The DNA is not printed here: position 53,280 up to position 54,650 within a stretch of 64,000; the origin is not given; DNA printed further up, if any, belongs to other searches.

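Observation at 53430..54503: Single-polypeptide fusion of a DprA/SLOG-like Rossmann domain with an AbiGi-like domain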

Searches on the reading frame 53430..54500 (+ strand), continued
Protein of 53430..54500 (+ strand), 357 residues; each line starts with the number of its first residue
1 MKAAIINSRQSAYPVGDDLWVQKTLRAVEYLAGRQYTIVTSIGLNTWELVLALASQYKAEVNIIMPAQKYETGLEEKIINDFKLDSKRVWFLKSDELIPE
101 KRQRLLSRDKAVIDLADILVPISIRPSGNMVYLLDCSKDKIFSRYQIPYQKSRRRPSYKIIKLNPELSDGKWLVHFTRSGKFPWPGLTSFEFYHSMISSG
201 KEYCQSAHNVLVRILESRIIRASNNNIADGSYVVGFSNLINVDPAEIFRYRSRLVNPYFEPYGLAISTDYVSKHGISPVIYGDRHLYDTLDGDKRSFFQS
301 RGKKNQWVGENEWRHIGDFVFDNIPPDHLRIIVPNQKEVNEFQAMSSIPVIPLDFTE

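Call 107: find_related_loci(query=A1, collection=viral_contigs, flank=5000)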
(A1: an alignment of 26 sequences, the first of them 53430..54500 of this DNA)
Query A1 (357 aa) in viral_contigs; peptide patterns used: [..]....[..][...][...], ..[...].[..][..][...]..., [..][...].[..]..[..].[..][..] (x = any residue, [..] = any of these).
36 stretches matched a pattern, but none encodes a relative of the query by tblastn (E <= 1e-3).

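Call 111: search_solved_structures(query=P0115, max_evalue=1)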
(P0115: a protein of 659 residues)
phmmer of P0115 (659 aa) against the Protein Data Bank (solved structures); distinct sequences matched with E-value up to 1: 0.
